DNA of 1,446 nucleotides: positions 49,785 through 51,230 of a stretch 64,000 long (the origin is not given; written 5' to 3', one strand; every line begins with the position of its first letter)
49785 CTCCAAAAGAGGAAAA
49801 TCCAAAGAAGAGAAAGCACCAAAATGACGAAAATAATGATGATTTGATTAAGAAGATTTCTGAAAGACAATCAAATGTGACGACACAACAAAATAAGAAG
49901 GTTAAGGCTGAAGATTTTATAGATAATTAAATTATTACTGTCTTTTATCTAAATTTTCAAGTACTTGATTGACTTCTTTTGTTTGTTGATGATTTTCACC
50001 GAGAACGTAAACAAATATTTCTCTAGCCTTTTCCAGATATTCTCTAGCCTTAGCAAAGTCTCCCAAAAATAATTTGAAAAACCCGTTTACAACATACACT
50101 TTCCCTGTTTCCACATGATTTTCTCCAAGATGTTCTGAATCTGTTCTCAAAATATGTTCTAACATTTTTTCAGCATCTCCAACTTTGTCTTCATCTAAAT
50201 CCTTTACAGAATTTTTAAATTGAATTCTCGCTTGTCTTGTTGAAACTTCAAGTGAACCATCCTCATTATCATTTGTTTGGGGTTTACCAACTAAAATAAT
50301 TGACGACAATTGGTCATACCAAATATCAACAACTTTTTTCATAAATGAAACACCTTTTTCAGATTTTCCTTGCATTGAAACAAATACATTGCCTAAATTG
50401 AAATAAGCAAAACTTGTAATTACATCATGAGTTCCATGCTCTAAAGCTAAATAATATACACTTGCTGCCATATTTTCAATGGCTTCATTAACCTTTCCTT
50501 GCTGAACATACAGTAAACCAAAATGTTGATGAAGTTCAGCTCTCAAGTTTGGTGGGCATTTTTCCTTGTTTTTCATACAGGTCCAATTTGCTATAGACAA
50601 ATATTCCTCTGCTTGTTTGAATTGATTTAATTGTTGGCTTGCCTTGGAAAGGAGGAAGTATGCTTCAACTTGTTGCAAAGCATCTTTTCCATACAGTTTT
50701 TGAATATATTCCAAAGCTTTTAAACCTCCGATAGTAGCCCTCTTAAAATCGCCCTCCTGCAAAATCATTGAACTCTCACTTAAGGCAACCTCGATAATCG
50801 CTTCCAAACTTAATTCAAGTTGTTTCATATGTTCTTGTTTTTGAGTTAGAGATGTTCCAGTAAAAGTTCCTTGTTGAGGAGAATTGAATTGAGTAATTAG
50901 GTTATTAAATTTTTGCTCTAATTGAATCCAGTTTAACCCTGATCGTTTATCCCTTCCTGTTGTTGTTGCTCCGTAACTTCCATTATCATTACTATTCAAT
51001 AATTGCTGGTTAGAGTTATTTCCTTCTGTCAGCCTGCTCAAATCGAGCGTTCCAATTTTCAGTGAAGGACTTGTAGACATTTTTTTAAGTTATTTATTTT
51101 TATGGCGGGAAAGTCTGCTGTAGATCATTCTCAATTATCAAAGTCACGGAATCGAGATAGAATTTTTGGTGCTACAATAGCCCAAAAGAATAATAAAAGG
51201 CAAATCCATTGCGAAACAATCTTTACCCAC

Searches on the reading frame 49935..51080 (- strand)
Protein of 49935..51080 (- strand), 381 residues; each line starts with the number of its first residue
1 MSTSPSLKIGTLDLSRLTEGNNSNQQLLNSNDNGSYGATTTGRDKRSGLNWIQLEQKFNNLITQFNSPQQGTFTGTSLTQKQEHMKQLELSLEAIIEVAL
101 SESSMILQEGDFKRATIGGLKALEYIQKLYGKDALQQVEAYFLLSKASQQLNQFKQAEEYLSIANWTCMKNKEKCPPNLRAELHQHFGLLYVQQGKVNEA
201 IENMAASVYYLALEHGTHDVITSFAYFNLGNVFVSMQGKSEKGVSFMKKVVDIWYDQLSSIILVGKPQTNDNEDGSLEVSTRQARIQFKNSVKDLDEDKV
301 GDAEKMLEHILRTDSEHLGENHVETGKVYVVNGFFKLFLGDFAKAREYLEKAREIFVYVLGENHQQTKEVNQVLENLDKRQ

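Call 10: search_protein_families(library=pfam, proteins=[window:49935-51080:-])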
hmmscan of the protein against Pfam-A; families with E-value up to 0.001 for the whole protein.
window:49935-51080:- (381 aa): 6 families
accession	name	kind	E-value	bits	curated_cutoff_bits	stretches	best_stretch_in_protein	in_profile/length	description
PF13424.12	TPR_12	-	3.4e-20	72.5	30.1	4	186-253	8-74/77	Tetratricopeptide repeat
PF13181.12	TPR_8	-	5.6e-11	42.1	25.7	0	139-161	2-24/34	Tetratricopeptide repeat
PF07719.23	TPR_2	-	9.2e-07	29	27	0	339-355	14-30/34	Tetratricopeptide repeat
PF13174.12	TPR_6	-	3.1e-05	24.8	26.3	0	339-354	13-28/33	Tetratricopeptide repeat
PF13374.12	TPR_10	-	3.9e-05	24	27.5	0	339-365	15-41/42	Tetratricopeptide repeat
PF25062.1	ARM_TT21_N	-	0.00076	19.7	40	0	277-354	59-128/222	Tetratricopeptide repeat protein 21 N-terminal ARM repeat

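Call 34: search_solved_structures(query=window:49935-51080:-, max_evalue=0.001)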
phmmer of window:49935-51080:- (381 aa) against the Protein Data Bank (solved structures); distinct sequences matched with E-value up to 0.001: 6.
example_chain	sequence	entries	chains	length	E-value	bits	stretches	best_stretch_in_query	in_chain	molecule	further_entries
9y6s_6x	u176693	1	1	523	3.7e-39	138.4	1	46-371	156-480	TAX-1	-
9e5c_6q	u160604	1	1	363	3.2e-38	135.3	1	48-370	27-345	Protein TAX-1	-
9d2f_M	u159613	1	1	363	1.8e-27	100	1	77-357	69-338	Zinc finger, MYND domain containing 12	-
8glv_Le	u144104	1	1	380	7.6e-26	94.6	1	84-356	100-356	Subunit of axonemal inner dynein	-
8j07_d4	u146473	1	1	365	1.5e-25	93.7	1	76-263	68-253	Zinc finger MYND domain-containing protein 12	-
9fqr_Qq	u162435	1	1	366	1.5e-22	83.8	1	77-261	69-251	Zinc finger MYND-type containing 12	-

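Call 53: find_homologous_proteins(query=window:49935-51080:-, max_evalue=1e-30)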
Query window:49935-51080:- (381 aa): 9 proteins with E <= 1e-30 among 2667 candidates.
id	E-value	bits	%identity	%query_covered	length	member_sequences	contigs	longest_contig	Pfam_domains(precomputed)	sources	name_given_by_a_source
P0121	2.4e-217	739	97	90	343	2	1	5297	PF13424.13,PF13181.13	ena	-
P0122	5.8e-163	560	76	88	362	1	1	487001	PF13424.13,PF13181.13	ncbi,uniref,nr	ncbi:hypothetical protein C9374_008398 [Naegleria lovaniensis]|uniref:Uncharacterized protein n=1 Ta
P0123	1.1e-162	560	73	92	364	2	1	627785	PF13424.13,PF13181.13,PF07719.24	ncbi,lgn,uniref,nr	ncbi:hypothetical protein FDP41_006276 [Naegleria fowleri]|uniref:MalT-like TPR region domain-contai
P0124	2.3e-160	552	73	92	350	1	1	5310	PF13424.13,PF13181.13,PF07719.24,PF13174.13,PF13374.13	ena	-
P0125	2.4e-89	318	59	69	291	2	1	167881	PF13424.13,PF13181.13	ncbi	ncbi:hypothetical protein ABK040_013939 [Willaertia magna]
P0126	3.4e-85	305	46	85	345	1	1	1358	PF17874.8,PF00515.35,PF13424.13,PF13181.13,PF07719.24,PF13374.13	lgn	-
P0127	1.1e-84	303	44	87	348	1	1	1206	PF00515.35,PF13424.13,PF13181.13,PF07719.24,PF13374.13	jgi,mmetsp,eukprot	mmetsp:Transcript_10767/g.15758 ORF Transcript_10767/g.15758 Transcript_10767/m.15758 type:complete 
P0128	6.8e-79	284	46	77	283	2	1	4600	PF00515.35,PF13424.13,PF13181.13,PF13374.13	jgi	-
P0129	2.3e-64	236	48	67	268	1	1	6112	PF00515.35,PF13424.13,PF13176.13,PF13181.13,PF07719.24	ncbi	ncbi:hypothetical protein AKO1_012775, partial [Acrasis kona]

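Call 54: find_encoding_contigs(protein=P0123, flank=10000, max_places=1)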
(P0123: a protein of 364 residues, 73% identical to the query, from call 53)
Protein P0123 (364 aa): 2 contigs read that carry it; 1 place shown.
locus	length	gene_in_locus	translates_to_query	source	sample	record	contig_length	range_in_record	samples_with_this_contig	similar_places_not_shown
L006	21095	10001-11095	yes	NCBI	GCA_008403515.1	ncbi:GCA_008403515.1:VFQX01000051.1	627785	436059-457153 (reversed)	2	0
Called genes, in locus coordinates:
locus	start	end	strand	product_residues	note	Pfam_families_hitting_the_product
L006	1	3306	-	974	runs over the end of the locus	PF00069:Pkinase, PF07714:PK_Tyr_Ser-Thr, PF03109:ABC1 (weak), PF00617:RasGEF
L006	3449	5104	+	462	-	PF03348:Serinc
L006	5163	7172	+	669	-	PF01926:MMR_HSR1, PF21516:YqeH-like_C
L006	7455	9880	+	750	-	PF00225:Kinesin, PF16796:Microtub_bd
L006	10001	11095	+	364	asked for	PF13181:TPR_8 (faint), PF07719:TPR_2 (faint), PF13424:TPR_12 (weak)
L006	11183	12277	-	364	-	PF17903:KH_KRR1_1st, PF21800:KH_KRR1_2nd, PF22891:KH_PNO1_2nd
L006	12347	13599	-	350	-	-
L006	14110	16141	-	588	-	PF01456:Mucin (weak)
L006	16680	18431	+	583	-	-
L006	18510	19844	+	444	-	PF00179:UQ_con (weak), PF07200:Mod_r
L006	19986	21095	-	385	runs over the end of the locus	PF23381:Beta-prop_IFT122_1st, PF23775:Beta-prop_RIG_2nd, PF24807:WD40_CDC20-Fz, PF24814:WD40_Prp19, PF25175:Beta-prop_WDR5, PF23389:Beta-prop_WDR19_1st, PF25460:Beta-prop_Aladin, PF23414:Beta-prop_EML_2, +17 more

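Call 55: find_encoding_contigs(protein=P0125, flank=10000, max_places=1)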
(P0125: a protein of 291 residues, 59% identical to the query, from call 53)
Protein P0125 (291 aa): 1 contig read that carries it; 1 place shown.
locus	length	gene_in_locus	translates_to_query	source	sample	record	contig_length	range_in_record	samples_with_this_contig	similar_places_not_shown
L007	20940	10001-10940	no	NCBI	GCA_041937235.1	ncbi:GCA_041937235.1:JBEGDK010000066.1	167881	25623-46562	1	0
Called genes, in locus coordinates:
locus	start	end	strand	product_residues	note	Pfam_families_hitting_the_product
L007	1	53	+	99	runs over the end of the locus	PF13621:Cupin_8 (weak), PF08007:JmjC_2 (weak)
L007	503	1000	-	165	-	-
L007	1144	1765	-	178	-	PF00515:TPR_1 (weak), PF07719:TPR_2 (faint), PF13181:TPR_8 (weak)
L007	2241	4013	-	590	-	-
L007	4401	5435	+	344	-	-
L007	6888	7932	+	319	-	PF03372:Exo_endo_phos, PF19580:Exo_endo_phos_3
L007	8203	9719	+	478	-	PF12796:Ank_2 (faint)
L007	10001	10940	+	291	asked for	PF13181:TPR_8 (faint), PF13424:TPR_12 (weak)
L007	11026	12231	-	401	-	PF17903:KH_KRR1_1st, PF21800:KH_KRR1_2nd, PF22891:KH_PNO1_2nd, PF00013:KH_1 (faint)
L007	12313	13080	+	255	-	-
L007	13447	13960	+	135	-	-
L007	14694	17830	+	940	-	PF27035:MutS5_N (faint), PF05192:MutS_III, PF00488:MutS_V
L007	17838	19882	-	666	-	-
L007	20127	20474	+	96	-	PF09138:Urm1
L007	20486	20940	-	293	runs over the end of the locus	PF00106:adh_short, PF01370:Epimerase (faint), PF08659:KR, PF13561:adh_short_C2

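Call 59: find_encoding_contigs(protein=P0122, flank=10000, max_places=1)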
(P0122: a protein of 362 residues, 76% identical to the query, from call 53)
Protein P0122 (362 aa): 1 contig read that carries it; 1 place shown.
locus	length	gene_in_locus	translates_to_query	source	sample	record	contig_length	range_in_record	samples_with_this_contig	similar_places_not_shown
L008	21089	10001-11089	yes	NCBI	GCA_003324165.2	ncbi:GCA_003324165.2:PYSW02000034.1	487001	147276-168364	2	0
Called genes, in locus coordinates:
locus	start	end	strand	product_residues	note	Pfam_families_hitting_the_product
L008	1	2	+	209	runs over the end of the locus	PF00025:Arf (weak), PF00071:Ras, PF08477:Roc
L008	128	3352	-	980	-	PF00069:Pkinase, PF07714:PK_Tyr_Ser-Thr, PF00617:RasGEF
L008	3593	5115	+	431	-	PF03348:Serinc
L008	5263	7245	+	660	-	PF01926:MMR_HSR1, PF21516:YqeH-like_C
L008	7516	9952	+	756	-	PF00225:Kinesin, PF16796:Microtub_bd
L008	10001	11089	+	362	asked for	PF13181:TPR_8 (faint), PF13424:TPR_12 (faint)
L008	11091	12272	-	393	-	PF17903:KH_KRR1_1st, PF21800:KH_KRR1_2nd, PF22891:KH_PNO1_2nd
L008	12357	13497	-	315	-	-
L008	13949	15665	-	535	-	-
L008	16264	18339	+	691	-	-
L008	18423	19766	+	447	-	PF00179:UQ_con (weak), PF07200:Mod_r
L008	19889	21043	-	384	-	PF23381:Beta-prop_IFT122_1st, PF23775:Beta-prop_RIG_2nd, PF24807:WD40_CDC20-Fz, PF24814:WD40_Prp19, PF25175:Beta-prop_WDR5, PF23389:Beta-prop_WDR19_1st, PF25460:Beta-prop_Aladin, PF23414:Beta-prop_EML_2, +17 more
